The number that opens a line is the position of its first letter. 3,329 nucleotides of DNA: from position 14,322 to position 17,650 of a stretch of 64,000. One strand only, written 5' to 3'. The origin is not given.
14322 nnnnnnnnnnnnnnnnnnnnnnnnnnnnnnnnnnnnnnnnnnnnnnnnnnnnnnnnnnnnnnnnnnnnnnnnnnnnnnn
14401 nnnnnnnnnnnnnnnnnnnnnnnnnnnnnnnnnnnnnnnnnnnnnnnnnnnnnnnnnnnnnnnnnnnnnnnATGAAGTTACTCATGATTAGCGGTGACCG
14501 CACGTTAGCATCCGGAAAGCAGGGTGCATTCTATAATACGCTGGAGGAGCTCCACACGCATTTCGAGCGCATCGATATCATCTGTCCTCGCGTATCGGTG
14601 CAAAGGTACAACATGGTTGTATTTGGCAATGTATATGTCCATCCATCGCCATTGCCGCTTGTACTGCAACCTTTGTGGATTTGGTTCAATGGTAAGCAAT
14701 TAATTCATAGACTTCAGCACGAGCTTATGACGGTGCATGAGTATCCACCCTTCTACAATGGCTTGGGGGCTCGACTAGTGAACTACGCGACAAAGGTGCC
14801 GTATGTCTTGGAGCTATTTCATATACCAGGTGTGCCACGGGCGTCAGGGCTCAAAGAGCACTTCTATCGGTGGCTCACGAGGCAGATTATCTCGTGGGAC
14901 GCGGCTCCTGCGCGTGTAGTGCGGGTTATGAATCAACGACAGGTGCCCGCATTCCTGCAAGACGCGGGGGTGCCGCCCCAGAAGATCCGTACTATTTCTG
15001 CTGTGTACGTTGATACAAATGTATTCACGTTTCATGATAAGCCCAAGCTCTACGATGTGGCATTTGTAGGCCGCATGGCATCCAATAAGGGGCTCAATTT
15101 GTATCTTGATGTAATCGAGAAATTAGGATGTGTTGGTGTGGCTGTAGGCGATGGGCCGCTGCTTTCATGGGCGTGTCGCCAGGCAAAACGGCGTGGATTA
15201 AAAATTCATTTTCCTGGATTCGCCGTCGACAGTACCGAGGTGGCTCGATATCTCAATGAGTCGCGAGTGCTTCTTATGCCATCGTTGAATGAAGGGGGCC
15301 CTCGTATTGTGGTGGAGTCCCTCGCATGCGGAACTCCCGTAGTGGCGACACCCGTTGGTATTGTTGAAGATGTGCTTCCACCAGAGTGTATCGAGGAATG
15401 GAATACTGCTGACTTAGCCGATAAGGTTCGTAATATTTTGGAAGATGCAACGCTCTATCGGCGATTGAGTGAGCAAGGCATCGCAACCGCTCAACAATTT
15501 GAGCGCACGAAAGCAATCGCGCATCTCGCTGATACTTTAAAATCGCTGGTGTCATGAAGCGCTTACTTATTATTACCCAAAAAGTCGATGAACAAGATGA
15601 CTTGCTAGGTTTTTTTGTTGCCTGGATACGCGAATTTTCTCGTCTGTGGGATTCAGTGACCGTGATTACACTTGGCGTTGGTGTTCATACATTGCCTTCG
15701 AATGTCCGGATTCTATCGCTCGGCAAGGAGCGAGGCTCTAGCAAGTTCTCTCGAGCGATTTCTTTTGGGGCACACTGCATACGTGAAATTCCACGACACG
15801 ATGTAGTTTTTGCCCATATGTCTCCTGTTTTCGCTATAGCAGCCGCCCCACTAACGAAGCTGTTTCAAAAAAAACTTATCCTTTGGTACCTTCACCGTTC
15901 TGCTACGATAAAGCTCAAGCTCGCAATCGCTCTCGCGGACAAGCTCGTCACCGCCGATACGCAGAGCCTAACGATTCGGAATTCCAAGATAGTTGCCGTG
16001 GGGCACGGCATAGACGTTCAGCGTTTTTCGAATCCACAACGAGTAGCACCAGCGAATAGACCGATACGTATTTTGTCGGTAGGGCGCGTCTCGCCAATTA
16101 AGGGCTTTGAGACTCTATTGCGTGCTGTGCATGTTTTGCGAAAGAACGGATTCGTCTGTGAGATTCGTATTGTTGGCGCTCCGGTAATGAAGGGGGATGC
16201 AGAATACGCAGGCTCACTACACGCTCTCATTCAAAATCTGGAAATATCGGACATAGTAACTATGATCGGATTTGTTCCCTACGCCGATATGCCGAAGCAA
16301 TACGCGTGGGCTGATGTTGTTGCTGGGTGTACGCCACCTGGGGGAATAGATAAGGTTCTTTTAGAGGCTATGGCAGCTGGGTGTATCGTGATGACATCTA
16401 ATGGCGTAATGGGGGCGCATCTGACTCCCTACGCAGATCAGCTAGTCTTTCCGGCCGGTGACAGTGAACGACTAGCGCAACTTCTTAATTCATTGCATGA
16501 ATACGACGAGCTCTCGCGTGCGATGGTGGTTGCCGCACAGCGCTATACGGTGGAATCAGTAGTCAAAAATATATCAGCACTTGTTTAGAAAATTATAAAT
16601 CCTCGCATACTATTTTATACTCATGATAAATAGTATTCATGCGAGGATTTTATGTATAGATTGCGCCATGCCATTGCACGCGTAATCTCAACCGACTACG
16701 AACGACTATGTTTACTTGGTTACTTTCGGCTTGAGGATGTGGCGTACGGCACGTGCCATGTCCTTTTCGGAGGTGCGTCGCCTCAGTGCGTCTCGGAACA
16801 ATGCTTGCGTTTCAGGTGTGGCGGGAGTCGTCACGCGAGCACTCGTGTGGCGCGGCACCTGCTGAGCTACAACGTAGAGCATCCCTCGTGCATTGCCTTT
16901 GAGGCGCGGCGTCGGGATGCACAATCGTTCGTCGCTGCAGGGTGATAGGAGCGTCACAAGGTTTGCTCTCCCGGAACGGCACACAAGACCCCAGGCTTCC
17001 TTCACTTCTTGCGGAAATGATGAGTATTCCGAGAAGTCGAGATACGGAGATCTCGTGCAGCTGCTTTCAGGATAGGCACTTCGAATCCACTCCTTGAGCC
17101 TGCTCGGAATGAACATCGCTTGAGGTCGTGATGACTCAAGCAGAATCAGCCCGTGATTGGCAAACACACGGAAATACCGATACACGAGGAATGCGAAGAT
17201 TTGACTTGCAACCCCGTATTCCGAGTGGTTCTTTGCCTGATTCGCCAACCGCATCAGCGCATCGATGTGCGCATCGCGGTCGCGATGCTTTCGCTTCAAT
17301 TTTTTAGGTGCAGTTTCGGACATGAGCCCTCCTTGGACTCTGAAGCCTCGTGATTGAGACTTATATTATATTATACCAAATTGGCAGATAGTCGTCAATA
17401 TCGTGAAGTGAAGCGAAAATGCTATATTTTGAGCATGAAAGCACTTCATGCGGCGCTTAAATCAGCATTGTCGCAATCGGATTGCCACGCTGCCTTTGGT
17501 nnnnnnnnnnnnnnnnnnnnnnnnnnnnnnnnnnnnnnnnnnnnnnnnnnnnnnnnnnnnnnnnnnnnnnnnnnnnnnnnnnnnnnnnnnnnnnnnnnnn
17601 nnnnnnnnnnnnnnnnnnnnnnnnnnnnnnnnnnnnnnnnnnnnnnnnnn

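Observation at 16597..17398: Orphan, strongly signalled minus-strand gene inserted in the middle of the glycosyltransferase operon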

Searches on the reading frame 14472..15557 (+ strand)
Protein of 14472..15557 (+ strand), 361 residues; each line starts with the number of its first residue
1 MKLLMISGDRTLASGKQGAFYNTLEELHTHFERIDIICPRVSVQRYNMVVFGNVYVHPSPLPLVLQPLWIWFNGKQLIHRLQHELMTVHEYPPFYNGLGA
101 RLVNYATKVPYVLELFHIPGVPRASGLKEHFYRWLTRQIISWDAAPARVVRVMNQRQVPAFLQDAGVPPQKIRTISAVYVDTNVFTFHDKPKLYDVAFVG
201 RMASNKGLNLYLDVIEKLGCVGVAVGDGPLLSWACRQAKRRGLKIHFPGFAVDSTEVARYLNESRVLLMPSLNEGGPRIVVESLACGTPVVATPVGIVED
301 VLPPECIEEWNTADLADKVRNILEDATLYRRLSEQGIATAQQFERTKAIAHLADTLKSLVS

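Call 58: search_protein_families(library=pfam, proteins=[window:14472-15557:+], max_evalue=0.001)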
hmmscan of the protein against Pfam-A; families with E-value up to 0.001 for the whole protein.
window:14472-15557:+ (361 aa): 5 families
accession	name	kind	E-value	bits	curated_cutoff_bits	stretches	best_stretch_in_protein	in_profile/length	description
PF00534.26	Glycos_transf_1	-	6.2e-22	78.4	26.4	1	192-336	14-169/172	Glycosyl transferases group 1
PF13692.12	Glyco_trans_1_4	-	1.1e-20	74.7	27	1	196-325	4-142/142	Glycosyl transferases group 1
PF20706.3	GT4-conflict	-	5.2e-06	26.1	26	1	236-292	253-310/385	Family 4 Glycosyltransferase in conflict systems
PF13524.12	Glyco_trans_1_2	-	2.5e-05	24.7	25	1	251-341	34-130/144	Glycosyl transferase-like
PF13439.12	Glyco_transf_4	-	0.00016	22.2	28.5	1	21-175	9-162/170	Glycosyltransferase Family 4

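Call 68: find_related_loci(query=A7, collection=metagenome_contigs, flank=10000)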
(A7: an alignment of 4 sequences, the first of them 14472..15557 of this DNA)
Query A7 (361 aa) in metagenome_contigs; peptide patterns used: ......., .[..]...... (x = any residue, [..] = any of these).
359 stretches matched a pattern; 155 encode a relative of the query (tblastn E <= 1e-3); the best 80 are kept; 80 distinct loci.
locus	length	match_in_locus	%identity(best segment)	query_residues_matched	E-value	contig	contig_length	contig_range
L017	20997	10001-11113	66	1-361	5e-169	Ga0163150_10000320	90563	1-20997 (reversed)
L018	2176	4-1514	63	1-361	8e-168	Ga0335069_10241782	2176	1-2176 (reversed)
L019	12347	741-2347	65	1-361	2e-162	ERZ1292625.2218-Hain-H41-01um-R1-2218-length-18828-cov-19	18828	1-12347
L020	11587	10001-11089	54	1-359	4e-131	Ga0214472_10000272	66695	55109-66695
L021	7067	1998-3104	49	1-360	3e-120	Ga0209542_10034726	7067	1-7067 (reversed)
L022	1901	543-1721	46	1-360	3e-120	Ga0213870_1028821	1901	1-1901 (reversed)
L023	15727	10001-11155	47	1-360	4e-111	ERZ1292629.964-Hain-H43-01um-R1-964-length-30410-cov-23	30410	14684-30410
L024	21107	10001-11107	48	1-354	6e-110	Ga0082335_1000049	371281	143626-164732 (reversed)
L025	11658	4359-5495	48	1-361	5e-110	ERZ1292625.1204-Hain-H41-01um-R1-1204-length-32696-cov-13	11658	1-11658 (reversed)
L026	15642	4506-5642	48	1-361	5e-110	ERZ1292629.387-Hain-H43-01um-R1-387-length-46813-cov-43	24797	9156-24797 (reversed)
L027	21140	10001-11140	46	1-361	2e-109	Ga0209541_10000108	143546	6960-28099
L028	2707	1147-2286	49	1-361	8e-114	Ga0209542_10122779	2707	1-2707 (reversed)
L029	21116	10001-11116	49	1-359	4e-109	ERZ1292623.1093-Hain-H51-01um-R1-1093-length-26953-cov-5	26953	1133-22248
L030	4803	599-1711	46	1-360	1e-107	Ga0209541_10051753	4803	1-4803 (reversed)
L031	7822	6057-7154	49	1-358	4e-107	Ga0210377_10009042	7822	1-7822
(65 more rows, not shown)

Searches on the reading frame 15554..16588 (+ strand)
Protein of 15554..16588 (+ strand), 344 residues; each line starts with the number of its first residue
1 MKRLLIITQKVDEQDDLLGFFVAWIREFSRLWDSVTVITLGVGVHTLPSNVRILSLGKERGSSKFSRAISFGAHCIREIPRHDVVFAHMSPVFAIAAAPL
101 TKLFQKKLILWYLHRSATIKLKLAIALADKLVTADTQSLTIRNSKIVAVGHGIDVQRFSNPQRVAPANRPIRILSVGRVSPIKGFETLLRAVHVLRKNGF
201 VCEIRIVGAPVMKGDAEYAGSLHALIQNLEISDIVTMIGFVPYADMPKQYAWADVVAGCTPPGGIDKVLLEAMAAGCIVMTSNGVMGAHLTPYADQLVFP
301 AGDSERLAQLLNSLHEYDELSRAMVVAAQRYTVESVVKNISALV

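Call 58: search_protein_families(library=pfam, proteins=[window:15554-16588:+], max_evalue=0.001)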
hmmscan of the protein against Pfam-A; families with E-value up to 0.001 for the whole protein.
window:15554-16588:+ (344 aa): 3 families
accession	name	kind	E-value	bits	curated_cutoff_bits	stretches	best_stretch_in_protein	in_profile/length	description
PF00534.26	Glycos_transf_1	-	7.9e-20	71.5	26.4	1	162-329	7-170/172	Glycosyl transferases group 1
PF13692.12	Glyco_trans_1_4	-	3.5e-17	63.4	27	1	172-315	3-140/142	Glycosyl transferases group 1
PF13524.12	Glyco_trans_1_2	-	2.8e-06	27.8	25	1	203-331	16-128/144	Glycosyl transferase-like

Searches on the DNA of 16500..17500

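Call 49: search_rna_families(source=window, start=16500, end=17500, threshold=evalue, max_evalue=1)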
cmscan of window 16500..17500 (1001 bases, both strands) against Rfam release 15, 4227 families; matches with E-value up to 1: 0.
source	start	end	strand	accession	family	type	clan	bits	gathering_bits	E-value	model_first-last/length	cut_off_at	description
